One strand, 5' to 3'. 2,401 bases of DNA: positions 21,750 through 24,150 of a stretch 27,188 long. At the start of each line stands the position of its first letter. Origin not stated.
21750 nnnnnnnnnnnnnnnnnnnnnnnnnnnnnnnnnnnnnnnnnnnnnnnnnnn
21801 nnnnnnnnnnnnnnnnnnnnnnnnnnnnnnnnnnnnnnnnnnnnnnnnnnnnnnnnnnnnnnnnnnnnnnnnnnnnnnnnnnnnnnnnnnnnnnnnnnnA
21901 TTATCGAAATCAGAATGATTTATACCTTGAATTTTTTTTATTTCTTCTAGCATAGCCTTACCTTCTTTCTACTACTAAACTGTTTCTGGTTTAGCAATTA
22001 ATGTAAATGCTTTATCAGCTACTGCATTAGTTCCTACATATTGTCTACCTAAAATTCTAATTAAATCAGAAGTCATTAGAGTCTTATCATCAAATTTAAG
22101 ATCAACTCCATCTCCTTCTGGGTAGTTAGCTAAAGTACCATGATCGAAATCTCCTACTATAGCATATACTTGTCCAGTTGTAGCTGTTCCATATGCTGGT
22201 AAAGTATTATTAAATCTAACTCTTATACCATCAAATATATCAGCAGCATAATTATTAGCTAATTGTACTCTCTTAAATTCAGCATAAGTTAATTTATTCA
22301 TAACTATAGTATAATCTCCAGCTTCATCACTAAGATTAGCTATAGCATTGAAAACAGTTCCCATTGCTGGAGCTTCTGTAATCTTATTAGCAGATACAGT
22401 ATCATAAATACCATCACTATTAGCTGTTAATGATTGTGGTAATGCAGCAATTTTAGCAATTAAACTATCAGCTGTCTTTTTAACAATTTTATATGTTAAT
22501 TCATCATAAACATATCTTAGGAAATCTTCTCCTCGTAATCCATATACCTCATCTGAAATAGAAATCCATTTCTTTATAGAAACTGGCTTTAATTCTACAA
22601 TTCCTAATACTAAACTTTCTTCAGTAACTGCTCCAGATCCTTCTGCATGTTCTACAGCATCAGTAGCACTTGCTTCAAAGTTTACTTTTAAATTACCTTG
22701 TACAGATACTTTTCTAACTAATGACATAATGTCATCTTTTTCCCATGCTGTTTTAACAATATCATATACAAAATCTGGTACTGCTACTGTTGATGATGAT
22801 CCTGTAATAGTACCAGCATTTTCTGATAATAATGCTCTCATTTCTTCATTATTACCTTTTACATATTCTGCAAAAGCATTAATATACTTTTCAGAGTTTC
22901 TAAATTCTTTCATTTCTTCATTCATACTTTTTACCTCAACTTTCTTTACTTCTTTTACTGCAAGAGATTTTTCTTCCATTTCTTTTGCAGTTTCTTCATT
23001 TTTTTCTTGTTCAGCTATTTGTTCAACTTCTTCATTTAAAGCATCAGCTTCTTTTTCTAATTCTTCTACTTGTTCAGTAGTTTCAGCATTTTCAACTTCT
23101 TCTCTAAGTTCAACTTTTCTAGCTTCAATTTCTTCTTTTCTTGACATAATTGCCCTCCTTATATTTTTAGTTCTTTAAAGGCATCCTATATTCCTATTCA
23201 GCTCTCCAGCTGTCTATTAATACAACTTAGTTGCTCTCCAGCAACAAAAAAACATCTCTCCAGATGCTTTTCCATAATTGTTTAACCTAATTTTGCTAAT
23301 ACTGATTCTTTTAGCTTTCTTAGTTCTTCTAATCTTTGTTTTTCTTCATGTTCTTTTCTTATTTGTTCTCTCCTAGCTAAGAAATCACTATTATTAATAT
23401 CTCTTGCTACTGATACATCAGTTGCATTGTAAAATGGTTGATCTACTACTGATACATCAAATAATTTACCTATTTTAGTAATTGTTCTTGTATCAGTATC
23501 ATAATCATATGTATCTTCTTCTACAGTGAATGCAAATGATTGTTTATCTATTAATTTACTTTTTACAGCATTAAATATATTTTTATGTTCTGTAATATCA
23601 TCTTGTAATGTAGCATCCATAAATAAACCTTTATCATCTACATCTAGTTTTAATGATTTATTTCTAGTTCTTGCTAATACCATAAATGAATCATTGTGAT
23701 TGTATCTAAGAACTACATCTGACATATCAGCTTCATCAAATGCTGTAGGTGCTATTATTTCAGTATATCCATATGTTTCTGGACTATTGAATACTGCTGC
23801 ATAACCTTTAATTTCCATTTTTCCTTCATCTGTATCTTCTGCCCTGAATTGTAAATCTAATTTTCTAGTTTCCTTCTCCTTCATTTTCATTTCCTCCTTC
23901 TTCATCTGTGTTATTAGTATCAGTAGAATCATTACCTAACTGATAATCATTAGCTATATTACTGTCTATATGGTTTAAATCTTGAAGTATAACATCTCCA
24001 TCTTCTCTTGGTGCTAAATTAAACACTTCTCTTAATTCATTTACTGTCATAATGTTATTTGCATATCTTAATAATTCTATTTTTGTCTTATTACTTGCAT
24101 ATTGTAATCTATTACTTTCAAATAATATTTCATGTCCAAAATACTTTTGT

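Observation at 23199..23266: Three tandem hairpins with an identical GGAG loop and covarying stems lie in front of the capsid gene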

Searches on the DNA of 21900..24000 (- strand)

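Call 8: search_dna_similar(query=window:21900-24000:-, collection=phages, mode=near, max_rows=30)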
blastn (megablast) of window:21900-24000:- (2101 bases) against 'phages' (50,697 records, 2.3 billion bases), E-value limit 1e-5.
No match.

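Call 10: search_rna_families(source=window, start=23050, end=23400, threshold=evalue, max_evalue=10)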
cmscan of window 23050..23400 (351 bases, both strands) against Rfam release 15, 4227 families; matches with E-value up to 10: 2.
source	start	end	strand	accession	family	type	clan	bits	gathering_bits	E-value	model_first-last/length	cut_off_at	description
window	23301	23333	-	RF02765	Ysr209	Gene; sRNA;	-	16.5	59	2.3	1-46/46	no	Yersinia sRNA 209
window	23140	23275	+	RF01946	KCNQ1OT1_1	Gene; lncRNA;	-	4.5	70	4.7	322-464/464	no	KCNQ1 overlapping transcript 1 conserved region 1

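Call 89: search_rna_families(sources=[L004, L009, L011, L015, L017, L018, L055, L224, L031, L098, L131, L198], threshold=gathering)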
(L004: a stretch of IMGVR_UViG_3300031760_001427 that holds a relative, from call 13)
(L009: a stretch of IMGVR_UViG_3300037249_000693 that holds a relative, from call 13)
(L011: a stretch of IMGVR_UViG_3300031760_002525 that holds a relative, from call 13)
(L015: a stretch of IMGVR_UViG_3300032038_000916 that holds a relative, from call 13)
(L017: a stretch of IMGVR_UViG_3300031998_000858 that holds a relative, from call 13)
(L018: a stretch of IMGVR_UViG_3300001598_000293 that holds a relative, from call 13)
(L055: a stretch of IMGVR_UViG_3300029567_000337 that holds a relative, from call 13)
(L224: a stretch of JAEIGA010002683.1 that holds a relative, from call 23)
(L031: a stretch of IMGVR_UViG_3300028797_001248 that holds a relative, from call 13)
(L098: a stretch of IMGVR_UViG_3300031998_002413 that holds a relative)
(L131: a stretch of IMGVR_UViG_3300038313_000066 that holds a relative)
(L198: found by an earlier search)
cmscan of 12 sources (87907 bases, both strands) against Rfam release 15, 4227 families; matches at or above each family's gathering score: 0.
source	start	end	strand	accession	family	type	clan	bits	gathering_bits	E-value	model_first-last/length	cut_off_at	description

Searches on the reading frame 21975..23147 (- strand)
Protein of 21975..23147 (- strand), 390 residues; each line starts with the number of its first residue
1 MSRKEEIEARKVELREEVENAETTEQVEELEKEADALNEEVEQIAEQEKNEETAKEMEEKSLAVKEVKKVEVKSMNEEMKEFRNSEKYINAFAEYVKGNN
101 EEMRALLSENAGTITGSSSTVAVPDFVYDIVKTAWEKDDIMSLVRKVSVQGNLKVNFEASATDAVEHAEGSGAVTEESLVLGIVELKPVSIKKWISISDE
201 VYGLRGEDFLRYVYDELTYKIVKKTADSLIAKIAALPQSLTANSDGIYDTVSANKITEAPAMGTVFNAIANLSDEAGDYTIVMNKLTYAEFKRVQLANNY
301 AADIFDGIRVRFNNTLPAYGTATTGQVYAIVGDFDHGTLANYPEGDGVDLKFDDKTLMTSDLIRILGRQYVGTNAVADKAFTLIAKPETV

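Call 13: find_related_loci(query=window:21975-23147:-, collection=viral_contigs, flank=3000)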
Query window:21975-23147:- (390 aa) in viral_contigs; peptide patterns used: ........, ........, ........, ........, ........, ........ (x = any residue, [..] = any of these).
110 stretches matched a pattern; 104 encode a relative of the query (tblastn E <= 1e-3); the best 80 are kept; 80 distinct loci.
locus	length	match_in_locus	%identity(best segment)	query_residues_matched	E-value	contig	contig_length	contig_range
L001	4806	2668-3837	99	1-390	0e+0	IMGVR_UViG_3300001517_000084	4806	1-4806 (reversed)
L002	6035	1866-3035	99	1-390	0e+0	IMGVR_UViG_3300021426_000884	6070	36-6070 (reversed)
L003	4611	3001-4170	89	1-390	0e+0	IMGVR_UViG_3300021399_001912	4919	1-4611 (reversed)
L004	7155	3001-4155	87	1-388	0e+0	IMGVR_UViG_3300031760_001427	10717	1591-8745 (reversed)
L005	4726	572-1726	87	1-388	0e+0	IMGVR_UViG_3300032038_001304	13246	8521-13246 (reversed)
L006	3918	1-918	92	85-390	0e+0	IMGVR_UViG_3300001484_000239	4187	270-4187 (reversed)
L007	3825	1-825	99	116-390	0e+0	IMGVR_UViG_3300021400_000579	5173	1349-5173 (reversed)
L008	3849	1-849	93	108-390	0e+0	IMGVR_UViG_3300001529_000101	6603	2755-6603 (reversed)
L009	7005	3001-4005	74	57-387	5e-161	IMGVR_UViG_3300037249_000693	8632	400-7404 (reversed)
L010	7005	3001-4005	73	57-387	5e-160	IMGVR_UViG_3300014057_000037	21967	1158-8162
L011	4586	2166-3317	63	1-387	1e-156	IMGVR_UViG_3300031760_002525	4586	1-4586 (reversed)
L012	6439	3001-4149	69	1-386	2e-151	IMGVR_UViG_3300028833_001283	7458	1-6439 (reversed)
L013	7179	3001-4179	59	1-386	2e-141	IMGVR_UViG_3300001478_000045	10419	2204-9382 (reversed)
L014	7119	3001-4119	61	1-387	2e-141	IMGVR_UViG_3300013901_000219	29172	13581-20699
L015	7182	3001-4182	56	1-387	4e-141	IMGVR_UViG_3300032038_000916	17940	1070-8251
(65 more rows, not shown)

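Call 22: find_related_loci(query=window:21975-23147:-, collection=genome_contigs, flank=4000)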
Query window:21975-23147:- (390 aa) in genome_contigs; peptide patterns used: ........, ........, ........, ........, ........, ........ (x = any residue, [..] = any of these).
55 stretches matched a pattern; 10 encode a relative of the query (tblastn E <= 1e-3); 10 distinct loci.
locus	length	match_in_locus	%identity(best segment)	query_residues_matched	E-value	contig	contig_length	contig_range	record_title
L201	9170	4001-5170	99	1-390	0e+0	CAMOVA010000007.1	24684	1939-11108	MAG: uncultured Firmicutes bacterium isolate SRR873606_bin.76_metaWRAP_v1.3_MAG genome assembly, contig: NODE_3375_lengt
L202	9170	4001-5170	91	1-390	0e+0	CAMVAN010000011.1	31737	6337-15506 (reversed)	MAG TPA_asm: uncultured Bacillales bacterium isolate SRR8387716_bin.66_metaWRAP_v1.3_MAG genome assembly, contig: ERZ142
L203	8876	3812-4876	46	9-387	6e-87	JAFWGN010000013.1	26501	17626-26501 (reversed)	Candidatus Saccharibacteria bacterium isolate RGIG5719 Sheep_Ileum-1__c103064, whole genome shotgun sequence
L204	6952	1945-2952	42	26-384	8e-71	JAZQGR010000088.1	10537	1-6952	MAG: Eubacteriales bacterium isolate T1900044630_TS20190096.MAGScoT_cleanbin_000001 SGB_1020_k141_2057489, whole genome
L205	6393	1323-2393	42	5-384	4e-69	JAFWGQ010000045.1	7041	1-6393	MAG: Mogibacterium sp. isolate RGIG5722 Sheep_Ileum-1__c128594, whole genome shotgun sequence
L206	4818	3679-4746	41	5-384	2e-65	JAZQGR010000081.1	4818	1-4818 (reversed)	MAG: Eubacteriales bacterium isolate T1900044630_TS20190096.MAGScoT_cleanbin_000001 SGB_1020_k141_431532, whole genome s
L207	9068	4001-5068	40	5-384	2e-65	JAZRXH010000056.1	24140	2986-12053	MAG: Eubacteriales bacterium isolate T1900044951_TA20190004.MAGScoT_cleanbin_000010 SGB_3658_k141_2078884, whole genome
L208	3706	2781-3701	41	5-334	4e-60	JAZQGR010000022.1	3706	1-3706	MAG: Eubacteriales bacterium isolate T1900044630_TS20190096.MAGScoT_cleanbin_000001 SGB_1020_k141_315915, whole genome s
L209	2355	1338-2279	39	25-384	1e-60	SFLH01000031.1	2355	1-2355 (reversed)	MAG: Clostridiales bacterium isolate W2P13.006 Contig27589, whole genome shotgun sequence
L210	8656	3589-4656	42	5-384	6e-73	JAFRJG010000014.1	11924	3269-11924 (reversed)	Candidatus Saccharibacteria bacterium isolate RGIG2520 Goat_Jejunum-4__c219295, whole genome shotgun sequence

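Call 23: find_related_loci(query=window:21975-23147:-, collection=metagenome_contigs, flank=3000)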
Query window:21975-23147:- (390 aa) in metagenome_contigs; peptide patterns used: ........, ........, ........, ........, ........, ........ (x = any residue, [..] = any of these).
200 stretches matched a pattern; 130 encode a relative of the query (tblastn E <= 1e-3); the best 80 are kept; 80 distinct loci.
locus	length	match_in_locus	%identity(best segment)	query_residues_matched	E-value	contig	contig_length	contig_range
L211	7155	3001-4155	87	1-388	0e+0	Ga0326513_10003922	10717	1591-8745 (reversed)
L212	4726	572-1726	87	1-388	0e+0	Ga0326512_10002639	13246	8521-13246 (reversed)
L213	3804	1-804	93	123-390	2e-172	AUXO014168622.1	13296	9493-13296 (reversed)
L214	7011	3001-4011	72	55-390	5e-161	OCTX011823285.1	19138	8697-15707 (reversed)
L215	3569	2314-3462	67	1-386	1e-166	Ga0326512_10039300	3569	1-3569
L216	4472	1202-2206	73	57-387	1e-162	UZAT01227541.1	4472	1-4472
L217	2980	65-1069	73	57-387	4e-166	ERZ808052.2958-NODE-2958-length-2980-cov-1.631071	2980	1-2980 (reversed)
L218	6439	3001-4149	69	1-386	1e-151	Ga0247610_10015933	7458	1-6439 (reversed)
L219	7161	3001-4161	65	1-389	7e-143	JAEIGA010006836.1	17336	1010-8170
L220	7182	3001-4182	56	1-387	3e-141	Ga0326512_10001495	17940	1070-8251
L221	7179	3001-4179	59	1-386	2e-141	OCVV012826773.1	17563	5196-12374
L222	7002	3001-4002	64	57-390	7e-140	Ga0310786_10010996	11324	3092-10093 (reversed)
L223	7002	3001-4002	60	58-390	8e-131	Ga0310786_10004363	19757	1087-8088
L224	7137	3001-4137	55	1-388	6e-121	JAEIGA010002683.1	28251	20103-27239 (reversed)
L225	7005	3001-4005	74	57-387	8e-160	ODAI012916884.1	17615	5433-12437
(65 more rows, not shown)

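Call 35: search_protein_families(library=pfam, proteins=[window:21975-23147:-], max_evalue=0.01)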
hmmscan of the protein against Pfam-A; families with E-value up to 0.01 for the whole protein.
window:21975-23147:- (390 aa): 1 family
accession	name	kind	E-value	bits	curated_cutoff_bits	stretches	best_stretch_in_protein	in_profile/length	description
PF05065.19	Phage_capsid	-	2.3e-13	50.6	24.2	1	122-384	5-278/280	Phage capsid family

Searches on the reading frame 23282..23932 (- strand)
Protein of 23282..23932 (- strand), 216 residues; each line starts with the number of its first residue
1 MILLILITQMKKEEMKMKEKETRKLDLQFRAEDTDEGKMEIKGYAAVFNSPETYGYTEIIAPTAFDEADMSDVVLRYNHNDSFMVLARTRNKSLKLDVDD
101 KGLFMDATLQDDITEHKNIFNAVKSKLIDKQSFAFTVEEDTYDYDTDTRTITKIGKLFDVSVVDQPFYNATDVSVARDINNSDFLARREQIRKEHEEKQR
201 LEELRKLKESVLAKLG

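Call 35: search_protein_families(library=pfam, proteins=[window:23282-23932:-], max_evalue=0.01)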
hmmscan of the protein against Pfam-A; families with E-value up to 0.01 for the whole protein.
window:23282-23932:- (216 aa): 1 family
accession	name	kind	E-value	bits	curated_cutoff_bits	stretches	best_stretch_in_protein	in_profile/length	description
PF04586.22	Peptidase_S78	-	8.2e-35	120.8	21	1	27-181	3-161/165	Caudovirus prohead serine protease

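Call 60: search_dna_similar(query=window:23282-23932:-, collection=phages, mode=protein, max_rows=40, max_evalue=1e-10)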
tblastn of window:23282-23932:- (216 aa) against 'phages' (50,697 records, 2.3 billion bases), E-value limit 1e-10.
Records with a match: 224; places in all: 224; records where one place covers at least 80% of the query: 0.
Best place of each record, by identity: <60% 224.
By first word of the organism name: Enterococcus 121; Staphylococcus 23; Klebsiella 15; Escherichia 12; Bacteriophage 11; Butyrivibrio 6; Ruminococcus 6; Lactococcus 5; Latilactobacillus 3; Lactobacillus 3; and 11 more.
By host as written in the record: Enterococcus faecalis 42; - 21; Enterococcus faecium 14; Klebsiella pneumoniae 10; Staphylococcus sp. 9; Escherichia coli 9; Enterococcus sp. 6; [Ruminococcus] gnavus ATCC 29149 6; and 69 more.
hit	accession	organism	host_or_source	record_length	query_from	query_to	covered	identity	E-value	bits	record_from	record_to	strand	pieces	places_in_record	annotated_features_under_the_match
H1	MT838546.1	Bacteriophage sp.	human fecal samples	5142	35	174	65%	48.6%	1e-25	109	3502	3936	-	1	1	record has no annotation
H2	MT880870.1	Staphylococcus phage PhiSepi-HH1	Staphylococcus epidermidis HD21-2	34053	30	177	69%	44.2%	2e-27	114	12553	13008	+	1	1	hypothetical protein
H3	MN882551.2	Butyrivibrio virus Arian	Butyrivibrio fibrisolvens DSM 3071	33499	25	173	69%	43.4%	3e-27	114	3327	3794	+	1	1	head maturation protease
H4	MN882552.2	Butyrivibrio virus Bo-Finn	Butyrivibrio fibrisolvens DSM 3071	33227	25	173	69%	43.4%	3e-27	114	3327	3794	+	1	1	head maturation protease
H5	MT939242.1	Enterococcus phage 9184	Enterococcus sp.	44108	24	176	71%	39.4%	4e-15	79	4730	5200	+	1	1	prohead protease | portal protein | ribosome_binding_site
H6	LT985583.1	Bacteriophage sp.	-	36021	23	191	78%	35.6%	7e-13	72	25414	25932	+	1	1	record has no annotation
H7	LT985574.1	Bacteriophage sp.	-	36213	23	191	78%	35.6%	7e-13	72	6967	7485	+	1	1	record has no annotation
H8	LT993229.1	Bacteriophage sp.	-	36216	23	191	78%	35.6%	7e-13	72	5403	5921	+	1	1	record has no annotation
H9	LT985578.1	Bacteriophage sp.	-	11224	23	191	78%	35.6%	3e-12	71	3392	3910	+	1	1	record has no annotation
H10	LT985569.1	Bacteriophage sp.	-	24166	23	191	78%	35.6%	3e-12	71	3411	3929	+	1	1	record has no annotation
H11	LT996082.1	Bacteriophage sp.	-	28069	23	191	78%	35.6%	3e-12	71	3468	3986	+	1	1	record has no annotation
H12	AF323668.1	Lactococcus phage bIL285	Lactococcus lactis IL1403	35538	23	191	78%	35.6%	3e-12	71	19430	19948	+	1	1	orf43: protease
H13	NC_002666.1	Lactococcus phage bIL285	Lactococcus lactis subsp. lactis IL1403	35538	23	191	78%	35.6%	3e-12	71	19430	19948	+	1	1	head maturation protease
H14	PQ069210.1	Butyrivibrio phage Closwp03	Butyrivibrio sp.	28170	30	191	75%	37.1%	9e-17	84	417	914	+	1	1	head maturation protease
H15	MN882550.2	Butyrivibrio phage Arawn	Butyrivibrio fibrisolvens DSM 3071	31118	30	191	75%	37.1%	9e-17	84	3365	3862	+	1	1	prohead protease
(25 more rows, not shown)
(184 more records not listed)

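Call 61: get_annotated_region(hit=H3, flank=1800)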
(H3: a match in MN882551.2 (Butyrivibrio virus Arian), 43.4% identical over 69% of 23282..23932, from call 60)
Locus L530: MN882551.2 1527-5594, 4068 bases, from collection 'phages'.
description: Butyrivibrio virus Arian, complete genome.
organism: Butyrivibrio virus Arian (NCBI taxid 2696357)
taxonomy: Viruses; Duplodnaviria; Heunggongvirae; Uroviricota; Caudoviricetes
host: Butyrivibrio fibrisolvens DSM 3071; source: -; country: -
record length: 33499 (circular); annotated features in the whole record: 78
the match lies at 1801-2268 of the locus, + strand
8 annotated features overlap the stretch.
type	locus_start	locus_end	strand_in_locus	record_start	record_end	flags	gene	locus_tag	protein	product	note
CDS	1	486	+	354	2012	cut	-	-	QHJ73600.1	terminase large subunit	Similar to Putative terminase large subunit protein in Clostridium phage phiCDHM13 (1437363.A0A090C717_9CAUD. VOG4544. ...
regulatory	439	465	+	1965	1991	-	-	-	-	promoter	promoter predicted by PhagePromoter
CDS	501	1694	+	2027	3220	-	-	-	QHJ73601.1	portal protein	Similar to portal protein. partial in Paenibacillus phage PG1 (YP_008129933.1). Pfam (PF04860.12). TIGRfam (TIGR01537). ...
CDS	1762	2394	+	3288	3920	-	-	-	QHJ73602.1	head maturation protease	Similar to head maturation protease in Lactobacillus phage Lrm1 (YP_002117673.1) Pfam prohead serine protease ...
CDS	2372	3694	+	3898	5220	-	-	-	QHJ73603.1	major capsid protein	Pfam phage capsid family (PF05065.13). TIGRfam major capsid protein (TIGR01554). ORF predicted by GeneMarkS-2. ...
regulatory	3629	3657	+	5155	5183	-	-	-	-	promoter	promoter predicted by PhagePromoter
CDS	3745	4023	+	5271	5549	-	-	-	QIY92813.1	hypothetical protein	Hypothetical coding region with unknown function. ORF predicted by GeneMarkS-2. Glimmer3. Prodigal-v2.6.3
CDS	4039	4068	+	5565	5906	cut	-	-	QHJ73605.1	head-tail joining protein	Pfam head-tail joining protein (PF05521.11). TIGRfam (TIGR01563). ORF predicted by GeneMarkS-2. Glimmer3. ...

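Call 62: get_annotated_region(hit=H15, flank=1800)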
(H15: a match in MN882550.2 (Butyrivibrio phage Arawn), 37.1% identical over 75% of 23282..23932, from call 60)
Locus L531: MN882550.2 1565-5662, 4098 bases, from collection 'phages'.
description: Butyrivibrio phage Arawn, complete genome.
organism: Butyrivibrio phage Arawn (NCBI taxid 2724180)
taxonomy: Viruses; Duplodnaviria; Heunggongvirae; Uroviricota; Caudoviricetes; Arawnvirus; Arawnvirus arawn
host: Butyrivibrio fibrisolvens DSM 3071; source: -; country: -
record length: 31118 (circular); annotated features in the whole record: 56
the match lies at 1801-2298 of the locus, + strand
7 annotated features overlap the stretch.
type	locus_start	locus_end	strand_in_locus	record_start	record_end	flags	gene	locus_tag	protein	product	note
CDS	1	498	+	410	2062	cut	-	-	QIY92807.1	terminase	Similar to terminase in Clostridium phage phiMMP04 (1204535.J9QEC9_9CAUD, VOG4544, YP_006990556.1). Pfam (PF03354.15). ...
regulatory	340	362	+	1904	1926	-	-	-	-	promoter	promoter predicted by PhagePromoter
CDS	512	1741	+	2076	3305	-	-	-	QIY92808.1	portal protein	Similar to portal protein in Lactobacillus phage iA2 (YP_009201496.1), Pfam (PF04860.12). ORF predicted by GeneMarkS-2, ...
CDS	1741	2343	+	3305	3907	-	-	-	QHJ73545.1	prohead protease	Similar to prohead protease in Enterococcus phage EFRM31 (767806.D7PQ42_9CAUD, YP_004306644.1), and Enterococcus phage ...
CDS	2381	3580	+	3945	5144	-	-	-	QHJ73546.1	capsid protein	Similar to putative phage capsid family in Streptococcus phage phiD12 (1289600.M1Q1R5_9VIRU), and hypothetical protein ...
CDS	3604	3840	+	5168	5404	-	-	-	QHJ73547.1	hypothetical protein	Hypothetical coding region with unknown function . ORF predicted by GeneMarkS-2, Glimmer3, Phanotate-v1.1.2, ...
CDS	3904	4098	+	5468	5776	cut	-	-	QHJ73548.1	DNA packaging protein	Similar to DNA packaging protein in Paenibacillus phage PG1 (VOG0204, YP_008129871.1). ORF predicted by GeneMarkS-2, ...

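Call 63: get_annotated_region(hit=H2, flank=1800)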
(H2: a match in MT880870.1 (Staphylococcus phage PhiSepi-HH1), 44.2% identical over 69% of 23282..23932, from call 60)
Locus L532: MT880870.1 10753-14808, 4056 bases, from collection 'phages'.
description: Staphylococcus phage PhiSepi-HH1, complete genome.
organism: Staphylococcus phage PhiSepi-HH1 (NCBI taxid 2782524)
taxonomy: Viruses; Duplodnaviria; Heunggongvirae; Uroviricota; Caudoviricetes
host: Staphylococcus epidermidis HD21-2; source: -; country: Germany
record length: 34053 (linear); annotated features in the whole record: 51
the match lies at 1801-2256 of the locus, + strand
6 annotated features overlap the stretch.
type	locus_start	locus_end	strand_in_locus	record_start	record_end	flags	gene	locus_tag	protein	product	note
CDS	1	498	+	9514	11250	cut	-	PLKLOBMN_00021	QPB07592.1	hypothetical protein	-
CDS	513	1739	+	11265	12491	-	-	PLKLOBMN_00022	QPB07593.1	hypothetical protein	-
CDS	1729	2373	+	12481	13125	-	-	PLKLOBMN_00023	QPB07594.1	hypothetical protein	-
CDS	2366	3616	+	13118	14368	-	-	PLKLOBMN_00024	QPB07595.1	hypothetical protein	-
CDS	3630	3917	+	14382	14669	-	-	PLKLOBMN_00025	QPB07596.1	hypothetical protein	-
CDS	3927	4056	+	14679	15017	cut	-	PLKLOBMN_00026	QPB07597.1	hypothetical protein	-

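Call 64: get_annotated_region(hit=H5, flank=1800)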
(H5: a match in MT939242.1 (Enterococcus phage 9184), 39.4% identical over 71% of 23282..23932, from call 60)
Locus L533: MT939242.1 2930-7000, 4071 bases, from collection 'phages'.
description: Enterococcus phage 9184, complete genome.
organism: Enterococcus phage 9184 (NCBI taxid 2763103)
taxonomy: Viruses; Duplodnaviria; Heunggongvirae; Uroviricota; Caudoviricetes
host: Enterococcus sp.; source: wastewater samples; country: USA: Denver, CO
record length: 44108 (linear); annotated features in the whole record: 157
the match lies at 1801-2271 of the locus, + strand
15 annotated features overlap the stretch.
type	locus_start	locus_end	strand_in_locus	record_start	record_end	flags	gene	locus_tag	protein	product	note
CDS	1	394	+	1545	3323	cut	-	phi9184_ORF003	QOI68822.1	terminase large subunit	-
regulatory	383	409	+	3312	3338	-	-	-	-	terminator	-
regulatory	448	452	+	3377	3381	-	-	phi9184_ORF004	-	ribosome_binding_site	-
CDS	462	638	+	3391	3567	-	-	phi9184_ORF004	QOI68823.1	sensor histidine kinase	Predicted transmembrane protein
regulatory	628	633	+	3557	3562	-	-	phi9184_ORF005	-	ribosome_binding_site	-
CDS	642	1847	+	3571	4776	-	-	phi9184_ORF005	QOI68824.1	portal protein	-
regulatory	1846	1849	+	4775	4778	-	-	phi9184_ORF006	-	ribosome_binding_site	-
CDS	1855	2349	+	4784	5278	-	-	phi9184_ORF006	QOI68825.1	prohead protease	-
regulatory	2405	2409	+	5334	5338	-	-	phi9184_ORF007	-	ribosome_binding_site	-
CDS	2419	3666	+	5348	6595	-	-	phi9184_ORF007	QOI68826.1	capsid protein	-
regulatory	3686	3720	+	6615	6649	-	-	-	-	terminator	-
regulatory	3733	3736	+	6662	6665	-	-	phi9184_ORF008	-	ribosome_binding_site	-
CDS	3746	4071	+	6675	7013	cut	-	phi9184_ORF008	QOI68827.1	head-tail connector protein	Predicted DNA packing protein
regulatory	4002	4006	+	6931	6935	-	-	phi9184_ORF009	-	ribosome_binding_site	-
CDS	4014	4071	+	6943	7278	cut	-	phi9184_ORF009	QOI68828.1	head-tail adaptor protein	head closure protein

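Call 65: get_annotated_region(hit=H12, flank=1800)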
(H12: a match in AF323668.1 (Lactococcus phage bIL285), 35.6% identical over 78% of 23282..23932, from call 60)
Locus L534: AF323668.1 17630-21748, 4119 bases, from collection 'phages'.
description: Bacteriophage bIL285, complete genome.
organism: Lactococcus phage bIL285 (NCBI taxid 151535)
taxonomy: Viruses; Duplodnaviria; Heunggongvirae; Uroviricota; Caudoviricetes
host: Lactococcus lactis IL1403; source: -; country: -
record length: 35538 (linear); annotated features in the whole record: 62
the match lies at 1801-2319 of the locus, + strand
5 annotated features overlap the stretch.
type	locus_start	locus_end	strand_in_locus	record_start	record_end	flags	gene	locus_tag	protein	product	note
CDS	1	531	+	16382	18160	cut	orf41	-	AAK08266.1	terminase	-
CDS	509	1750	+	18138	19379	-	orf42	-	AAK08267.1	portal protein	-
CDS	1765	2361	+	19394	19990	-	orf43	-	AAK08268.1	protease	-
CDS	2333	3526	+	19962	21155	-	orf44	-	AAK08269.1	capsid protein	-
CDS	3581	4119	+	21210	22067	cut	orf45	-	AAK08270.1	Orf45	-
